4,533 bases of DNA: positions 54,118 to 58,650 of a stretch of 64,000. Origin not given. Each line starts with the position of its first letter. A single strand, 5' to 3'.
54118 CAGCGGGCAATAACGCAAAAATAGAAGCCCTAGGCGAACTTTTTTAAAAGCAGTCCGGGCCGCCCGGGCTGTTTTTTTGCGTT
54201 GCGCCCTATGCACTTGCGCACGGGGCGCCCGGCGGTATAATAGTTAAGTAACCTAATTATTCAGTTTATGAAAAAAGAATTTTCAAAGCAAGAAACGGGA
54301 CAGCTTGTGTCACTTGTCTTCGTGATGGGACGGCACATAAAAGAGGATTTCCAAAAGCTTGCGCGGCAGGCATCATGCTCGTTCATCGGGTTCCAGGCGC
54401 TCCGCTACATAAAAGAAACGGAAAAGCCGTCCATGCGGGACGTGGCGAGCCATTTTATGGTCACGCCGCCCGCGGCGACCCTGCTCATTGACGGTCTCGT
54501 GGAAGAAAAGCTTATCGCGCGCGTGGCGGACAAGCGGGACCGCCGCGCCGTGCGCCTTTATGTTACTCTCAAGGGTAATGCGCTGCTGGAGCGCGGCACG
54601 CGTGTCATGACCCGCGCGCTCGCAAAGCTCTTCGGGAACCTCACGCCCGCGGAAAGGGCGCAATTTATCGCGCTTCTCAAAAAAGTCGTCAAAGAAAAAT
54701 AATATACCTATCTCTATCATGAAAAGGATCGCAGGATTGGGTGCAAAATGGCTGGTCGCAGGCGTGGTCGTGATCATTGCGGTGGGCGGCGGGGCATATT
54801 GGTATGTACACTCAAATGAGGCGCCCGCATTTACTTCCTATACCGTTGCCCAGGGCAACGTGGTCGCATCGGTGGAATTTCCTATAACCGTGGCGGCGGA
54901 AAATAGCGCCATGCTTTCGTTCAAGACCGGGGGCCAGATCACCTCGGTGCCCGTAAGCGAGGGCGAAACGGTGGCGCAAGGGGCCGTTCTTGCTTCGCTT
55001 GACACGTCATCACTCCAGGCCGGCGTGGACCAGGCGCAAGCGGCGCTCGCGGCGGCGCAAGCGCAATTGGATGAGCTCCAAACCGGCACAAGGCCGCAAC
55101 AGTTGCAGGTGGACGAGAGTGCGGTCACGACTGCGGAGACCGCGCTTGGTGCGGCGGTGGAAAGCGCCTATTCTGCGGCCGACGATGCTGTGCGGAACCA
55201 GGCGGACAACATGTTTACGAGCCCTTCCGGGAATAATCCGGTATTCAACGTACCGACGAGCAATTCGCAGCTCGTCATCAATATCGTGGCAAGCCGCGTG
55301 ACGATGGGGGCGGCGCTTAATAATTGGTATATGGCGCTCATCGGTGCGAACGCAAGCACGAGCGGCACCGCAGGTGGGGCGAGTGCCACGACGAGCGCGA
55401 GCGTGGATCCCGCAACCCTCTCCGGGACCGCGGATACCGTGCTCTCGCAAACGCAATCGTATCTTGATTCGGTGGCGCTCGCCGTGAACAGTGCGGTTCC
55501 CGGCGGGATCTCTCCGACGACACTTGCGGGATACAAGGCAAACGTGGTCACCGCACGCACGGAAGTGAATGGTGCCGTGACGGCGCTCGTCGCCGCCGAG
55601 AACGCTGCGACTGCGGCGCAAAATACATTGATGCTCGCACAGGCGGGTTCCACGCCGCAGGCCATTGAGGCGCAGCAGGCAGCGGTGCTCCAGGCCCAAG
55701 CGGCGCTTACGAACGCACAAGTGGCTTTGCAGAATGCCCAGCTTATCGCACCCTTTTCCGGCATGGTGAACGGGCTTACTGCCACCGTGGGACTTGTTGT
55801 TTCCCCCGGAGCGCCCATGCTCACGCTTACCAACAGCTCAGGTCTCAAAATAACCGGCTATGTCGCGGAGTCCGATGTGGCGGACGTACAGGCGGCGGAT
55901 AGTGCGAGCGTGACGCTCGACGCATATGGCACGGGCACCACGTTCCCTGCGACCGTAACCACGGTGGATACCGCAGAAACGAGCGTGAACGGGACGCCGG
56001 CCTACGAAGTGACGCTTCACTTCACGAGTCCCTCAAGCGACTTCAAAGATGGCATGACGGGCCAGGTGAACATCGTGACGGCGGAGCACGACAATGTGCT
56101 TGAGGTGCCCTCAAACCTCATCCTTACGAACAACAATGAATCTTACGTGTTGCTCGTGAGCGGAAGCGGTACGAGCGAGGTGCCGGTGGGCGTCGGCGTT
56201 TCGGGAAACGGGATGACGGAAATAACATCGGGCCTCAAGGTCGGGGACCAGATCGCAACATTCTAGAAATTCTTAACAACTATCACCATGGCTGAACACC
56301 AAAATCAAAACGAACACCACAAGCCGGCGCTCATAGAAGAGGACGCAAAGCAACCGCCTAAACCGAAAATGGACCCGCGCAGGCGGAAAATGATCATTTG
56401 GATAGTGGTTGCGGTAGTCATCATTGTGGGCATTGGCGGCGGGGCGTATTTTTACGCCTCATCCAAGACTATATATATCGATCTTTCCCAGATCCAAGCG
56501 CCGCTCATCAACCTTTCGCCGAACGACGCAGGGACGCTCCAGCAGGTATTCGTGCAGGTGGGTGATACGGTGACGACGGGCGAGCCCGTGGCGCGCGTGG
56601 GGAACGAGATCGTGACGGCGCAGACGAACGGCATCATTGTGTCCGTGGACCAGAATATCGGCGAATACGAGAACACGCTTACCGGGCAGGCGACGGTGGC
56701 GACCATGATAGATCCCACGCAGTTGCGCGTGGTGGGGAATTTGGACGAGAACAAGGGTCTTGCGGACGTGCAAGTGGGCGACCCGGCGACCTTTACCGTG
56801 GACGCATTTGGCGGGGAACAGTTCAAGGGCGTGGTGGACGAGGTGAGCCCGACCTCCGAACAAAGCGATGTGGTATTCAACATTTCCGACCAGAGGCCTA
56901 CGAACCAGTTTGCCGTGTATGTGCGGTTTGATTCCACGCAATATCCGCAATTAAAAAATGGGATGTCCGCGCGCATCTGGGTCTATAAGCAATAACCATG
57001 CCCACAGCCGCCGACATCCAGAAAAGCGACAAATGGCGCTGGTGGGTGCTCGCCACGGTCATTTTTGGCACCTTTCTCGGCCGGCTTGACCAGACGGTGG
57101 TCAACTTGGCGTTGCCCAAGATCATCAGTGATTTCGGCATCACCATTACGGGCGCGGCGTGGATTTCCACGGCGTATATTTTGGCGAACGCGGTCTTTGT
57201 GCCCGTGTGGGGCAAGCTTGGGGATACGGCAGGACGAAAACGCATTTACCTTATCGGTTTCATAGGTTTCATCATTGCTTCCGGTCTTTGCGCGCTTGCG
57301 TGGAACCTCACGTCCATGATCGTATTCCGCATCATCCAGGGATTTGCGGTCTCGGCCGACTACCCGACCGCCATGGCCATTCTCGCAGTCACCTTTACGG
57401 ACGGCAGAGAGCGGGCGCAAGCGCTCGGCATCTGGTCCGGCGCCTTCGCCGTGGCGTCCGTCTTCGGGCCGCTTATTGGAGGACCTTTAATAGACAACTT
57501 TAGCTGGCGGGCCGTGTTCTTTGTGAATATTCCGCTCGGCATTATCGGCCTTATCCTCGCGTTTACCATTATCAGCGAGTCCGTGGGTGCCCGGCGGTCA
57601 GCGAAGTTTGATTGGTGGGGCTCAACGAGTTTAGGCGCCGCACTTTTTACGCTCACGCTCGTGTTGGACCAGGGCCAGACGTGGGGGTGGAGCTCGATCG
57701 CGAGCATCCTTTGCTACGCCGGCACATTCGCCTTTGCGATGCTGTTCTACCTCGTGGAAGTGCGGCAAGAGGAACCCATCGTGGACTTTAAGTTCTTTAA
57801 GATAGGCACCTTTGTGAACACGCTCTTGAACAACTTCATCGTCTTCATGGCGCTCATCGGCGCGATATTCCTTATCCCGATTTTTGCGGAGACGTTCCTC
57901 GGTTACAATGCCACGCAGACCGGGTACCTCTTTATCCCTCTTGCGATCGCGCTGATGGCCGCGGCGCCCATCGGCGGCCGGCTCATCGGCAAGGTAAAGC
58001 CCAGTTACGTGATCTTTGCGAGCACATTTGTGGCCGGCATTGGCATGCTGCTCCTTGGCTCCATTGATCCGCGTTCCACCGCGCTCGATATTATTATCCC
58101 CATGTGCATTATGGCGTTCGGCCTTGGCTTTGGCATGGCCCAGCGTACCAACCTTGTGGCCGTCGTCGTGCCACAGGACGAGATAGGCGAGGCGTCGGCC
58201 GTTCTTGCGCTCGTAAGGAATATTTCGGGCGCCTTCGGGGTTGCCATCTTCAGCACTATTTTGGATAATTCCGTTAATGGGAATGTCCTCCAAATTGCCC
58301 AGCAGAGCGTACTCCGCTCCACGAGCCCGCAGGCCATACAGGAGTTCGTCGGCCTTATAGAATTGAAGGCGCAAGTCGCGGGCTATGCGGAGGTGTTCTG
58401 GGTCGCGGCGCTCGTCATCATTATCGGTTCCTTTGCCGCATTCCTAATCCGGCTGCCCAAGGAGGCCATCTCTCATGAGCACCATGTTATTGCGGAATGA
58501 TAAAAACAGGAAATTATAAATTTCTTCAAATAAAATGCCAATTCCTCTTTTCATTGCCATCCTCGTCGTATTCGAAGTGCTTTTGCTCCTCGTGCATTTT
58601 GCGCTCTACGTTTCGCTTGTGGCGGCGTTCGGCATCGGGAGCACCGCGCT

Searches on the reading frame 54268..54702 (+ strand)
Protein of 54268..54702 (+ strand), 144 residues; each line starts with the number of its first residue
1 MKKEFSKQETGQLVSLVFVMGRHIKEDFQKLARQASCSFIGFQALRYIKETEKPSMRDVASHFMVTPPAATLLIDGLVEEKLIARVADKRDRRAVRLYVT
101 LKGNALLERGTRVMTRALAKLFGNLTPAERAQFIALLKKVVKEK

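Call 16: search_protein_families(library=pfam, proteins=[window:54268-54702:+])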
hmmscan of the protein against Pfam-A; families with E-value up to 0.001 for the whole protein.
window:54268-54702:+ (144 aa): 2 families
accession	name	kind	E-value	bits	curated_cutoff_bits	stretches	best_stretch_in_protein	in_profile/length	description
PF01047.28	MarR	-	2.2e-08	34.3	24.6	1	42-95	6-59/59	MarR family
PF12802.13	MarR_2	-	8.8e-08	32.6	27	1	42-94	8-61/61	MarR family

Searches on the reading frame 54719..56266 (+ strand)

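Call 16: search_protein_families(library=pfam, proteins=[window:54719-56266:+])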
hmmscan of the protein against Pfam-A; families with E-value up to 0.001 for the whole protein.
window:54719-56266:+ (515 aa): 4 families
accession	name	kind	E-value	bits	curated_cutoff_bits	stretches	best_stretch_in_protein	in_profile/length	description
PF13437.12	HlyD_3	-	5e-14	53.4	22.2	1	342-436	2-94/106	HlyD family secretion protein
PF16576.10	HlyD_D23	-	1e-12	48.2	30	1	325-446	93-212/214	Barrel-sandwich domain of CusB or HlyD membrane-fusion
PF13533.13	Biotin_lipoyl_2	-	8.5e-05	22.7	29.8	1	66-95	3-32/32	Biotin-lipoyl like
PF00364.28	Biotin_lipoyl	-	0.00056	20.1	22.1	0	36-94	15-73/73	Biotin-requiring enzyme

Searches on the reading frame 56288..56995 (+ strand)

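Call 16: search_protein_families(library=pfam, proteins=[window:56288-56995:+])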
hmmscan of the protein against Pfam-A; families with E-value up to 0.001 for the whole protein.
window:56288-56995:+ (235 aa): 3 families
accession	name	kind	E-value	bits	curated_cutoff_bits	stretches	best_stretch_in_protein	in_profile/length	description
PF13437.12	HlyD_3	-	1.3e-08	36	22.2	1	109-225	2-106/106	HlyD family secretion protein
PF16576.10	HlyD_D23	-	2.7e-08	33.8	30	1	109-192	111-190/214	Barrel-sandwich domain of CusB or HlyD membrane-fusion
PF00364.28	Biotin_lipoyl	-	0.0009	19.5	22.1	0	82-123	9-59/73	Biotin-requiring enzyme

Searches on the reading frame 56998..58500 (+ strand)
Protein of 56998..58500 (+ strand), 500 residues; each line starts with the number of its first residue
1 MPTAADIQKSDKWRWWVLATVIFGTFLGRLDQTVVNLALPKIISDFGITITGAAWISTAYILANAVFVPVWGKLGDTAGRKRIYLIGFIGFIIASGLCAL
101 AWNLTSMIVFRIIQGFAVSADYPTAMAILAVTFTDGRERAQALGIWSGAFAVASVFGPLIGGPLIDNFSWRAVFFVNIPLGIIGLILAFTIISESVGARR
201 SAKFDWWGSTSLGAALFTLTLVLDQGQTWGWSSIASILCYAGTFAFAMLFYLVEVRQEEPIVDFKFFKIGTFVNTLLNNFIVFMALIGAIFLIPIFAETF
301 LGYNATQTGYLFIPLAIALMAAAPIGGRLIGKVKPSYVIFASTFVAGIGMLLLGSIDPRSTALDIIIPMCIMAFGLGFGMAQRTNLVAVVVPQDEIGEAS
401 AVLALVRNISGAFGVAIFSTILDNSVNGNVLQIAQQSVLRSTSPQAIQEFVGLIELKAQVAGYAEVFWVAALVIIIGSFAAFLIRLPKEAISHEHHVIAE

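Call 16: search_protein_families(library=pfam, proteins=[window:56998-58500:+])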
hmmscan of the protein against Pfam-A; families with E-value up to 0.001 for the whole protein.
window:56998-58500:+ (500 aa): 1 family
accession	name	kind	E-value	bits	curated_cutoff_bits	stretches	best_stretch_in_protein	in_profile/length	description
PF07690.21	MFS_1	-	8.3e-54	183.2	33.4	1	22-414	2-346/347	Major Facilitator Superfamily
